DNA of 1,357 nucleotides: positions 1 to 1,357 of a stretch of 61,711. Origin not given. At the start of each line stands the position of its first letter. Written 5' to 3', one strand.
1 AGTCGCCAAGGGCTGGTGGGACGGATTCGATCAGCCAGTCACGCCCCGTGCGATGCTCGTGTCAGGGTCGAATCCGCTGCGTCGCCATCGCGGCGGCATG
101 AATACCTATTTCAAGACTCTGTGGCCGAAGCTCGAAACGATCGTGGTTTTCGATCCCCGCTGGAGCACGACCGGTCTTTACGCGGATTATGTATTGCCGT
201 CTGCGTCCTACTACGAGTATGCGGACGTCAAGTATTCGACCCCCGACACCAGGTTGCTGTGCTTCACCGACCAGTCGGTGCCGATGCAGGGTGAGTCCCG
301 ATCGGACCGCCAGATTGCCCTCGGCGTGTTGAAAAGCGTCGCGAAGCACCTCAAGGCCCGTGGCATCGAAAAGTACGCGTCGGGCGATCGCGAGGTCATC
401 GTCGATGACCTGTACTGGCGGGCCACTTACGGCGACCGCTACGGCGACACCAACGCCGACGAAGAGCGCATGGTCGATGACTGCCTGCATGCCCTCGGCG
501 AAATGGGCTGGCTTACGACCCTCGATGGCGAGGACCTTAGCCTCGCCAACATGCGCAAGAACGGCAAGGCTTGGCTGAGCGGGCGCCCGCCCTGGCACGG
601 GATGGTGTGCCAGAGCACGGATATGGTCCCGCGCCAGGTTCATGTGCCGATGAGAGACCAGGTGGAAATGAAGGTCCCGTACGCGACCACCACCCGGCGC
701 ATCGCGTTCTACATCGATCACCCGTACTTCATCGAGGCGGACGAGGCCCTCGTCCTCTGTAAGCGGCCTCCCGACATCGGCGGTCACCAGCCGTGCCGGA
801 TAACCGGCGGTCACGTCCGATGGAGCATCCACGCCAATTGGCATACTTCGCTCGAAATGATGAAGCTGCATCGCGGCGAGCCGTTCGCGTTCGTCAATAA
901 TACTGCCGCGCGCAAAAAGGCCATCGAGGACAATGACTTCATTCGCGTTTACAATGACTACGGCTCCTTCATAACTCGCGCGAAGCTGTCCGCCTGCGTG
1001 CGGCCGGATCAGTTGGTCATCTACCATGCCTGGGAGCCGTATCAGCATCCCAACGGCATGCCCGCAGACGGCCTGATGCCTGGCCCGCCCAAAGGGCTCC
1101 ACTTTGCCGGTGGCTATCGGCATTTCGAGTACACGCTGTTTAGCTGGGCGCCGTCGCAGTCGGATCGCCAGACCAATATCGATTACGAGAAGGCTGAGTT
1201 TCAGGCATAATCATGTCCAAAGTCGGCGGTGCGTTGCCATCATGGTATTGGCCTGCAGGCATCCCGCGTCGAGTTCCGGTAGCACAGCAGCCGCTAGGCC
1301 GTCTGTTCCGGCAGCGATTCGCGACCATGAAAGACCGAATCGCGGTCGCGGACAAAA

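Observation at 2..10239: Ten co-directional, translationally coupled genes tie a NarG/EbdA-type molybdoenzyme to adenylating, U32 and MqnC/E-CofH-type radical-SAM enzymes: candidate undescribed pathway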

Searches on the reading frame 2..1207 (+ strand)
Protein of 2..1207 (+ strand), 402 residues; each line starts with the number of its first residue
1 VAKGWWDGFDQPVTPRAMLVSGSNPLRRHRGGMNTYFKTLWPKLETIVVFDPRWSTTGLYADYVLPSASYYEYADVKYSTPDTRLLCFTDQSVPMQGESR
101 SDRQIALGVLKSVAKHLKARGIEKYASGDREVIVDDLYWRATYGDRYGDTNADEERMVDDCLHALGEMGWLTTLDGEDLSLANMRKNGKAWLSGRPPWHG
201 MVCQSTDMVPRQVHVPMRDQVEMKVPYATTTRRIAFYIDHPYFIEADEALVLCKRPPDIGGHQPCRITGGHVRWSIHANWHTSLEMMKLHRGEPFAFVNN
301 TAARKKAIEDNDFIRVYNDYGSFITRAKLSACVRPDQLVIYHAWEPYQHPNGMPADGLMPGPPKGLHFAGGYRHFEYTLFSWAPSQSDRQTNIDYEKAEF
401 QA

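Call 4: search_protein_families(library=pfam, proteins=[window:2-1207:+], max_evalue=0.01)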
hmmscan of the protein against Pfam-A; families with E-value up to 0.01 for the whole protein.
window:2-1207:+ (402 aa): 2 families
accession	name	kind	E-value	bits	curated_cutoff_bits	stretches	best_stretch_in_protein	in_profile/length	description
PF01568.27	Molydop_binding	-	3.1e-11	43.7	26.8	1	267-346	3-82/110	Molydopterin dinucleotide binding domain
PF00384.28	Molybdopterin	-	1.4e-09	37.9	24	1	16-106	260-347/353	Molybdopterin oxidoreductase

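Call 5: search_protein_families(library=ncbifam, proteins=[window:2-1207:+], max_evalue=0.01)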
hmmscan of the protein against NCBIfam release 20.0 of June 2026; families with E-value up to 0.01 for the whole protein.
window:2-1207:+ (402 aa): 13 families
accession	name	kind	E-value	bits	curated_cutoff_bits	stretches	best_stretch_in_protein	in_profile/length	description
TIGR03479.1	DMSO_red_II_alp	subfamily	1.2e-80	271.8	984.75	1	2-394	533-911/913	molybdopterin-dependent oxidoreductase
NF042978.1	EthbenzDh_ebdA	equivalog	1.5e-60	205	2000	1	2-397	584-976/977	ethylbenzene dehydrogenase subunit alpha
TIGR01580.1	narG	equivalog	1.7e-23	82.2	1084.15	2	216-346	1025-1168/1235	nitrate reductase subunit alpha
TIGR00509.1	bisC_fam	subfamily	3.8e-14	51.9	1017.55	2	17-118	415-511/772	molybdopterin guanine dinucleotide-containing S/N-oxide reductase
NF011682.0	PRK15102.1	equivalog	1e-13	50.3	909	1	16-115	472-570/829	trimethylamine-N-oxide reductase TorA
TIGR02164.1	torA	equivalog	2.1e-13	49.3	1465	2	17-113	469-564/824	trimethylamine-N-oxide reductase TorA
NF047855.1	AssmNtatRedNasC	equivalog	9.4e-11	40.7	1100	2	16-119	411-506/708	assimilatory nitrate reductase catalytic subunit NasC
TIGR01591.1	Fdh-alpha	equivalog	3.6e-10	38.6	666.25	2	40-117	407-478/672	formate dehydrogenase subunit alpha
NF012032.0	PRK15488.1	equivalog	8.4e-09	34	694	2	11-73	426-486/759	thiosulfate reductase PhsA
TIGR02166.1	dmsA_ynfE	subfamily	1.1e-05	23.7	777.7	0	264-341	674-749/794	DMSO/selenate family reductase complex A subunit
NF011566.1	PRK14990.1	exception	0.00031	18.9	1600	0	263-337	693-765/814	dimethylsulfoxide reductase subunit A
NF041783.2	mnquin_red_QrcB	equivalog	0.0013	16.9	440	0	14-117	403-503/695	menaquinone reductase molybdopterin-binding-like subunit QrcB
NF010055.0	PRK13532.1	equivalog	0.0021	16.4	904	0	36-108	496-566/830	nitrate reductase catalytic subunit NapA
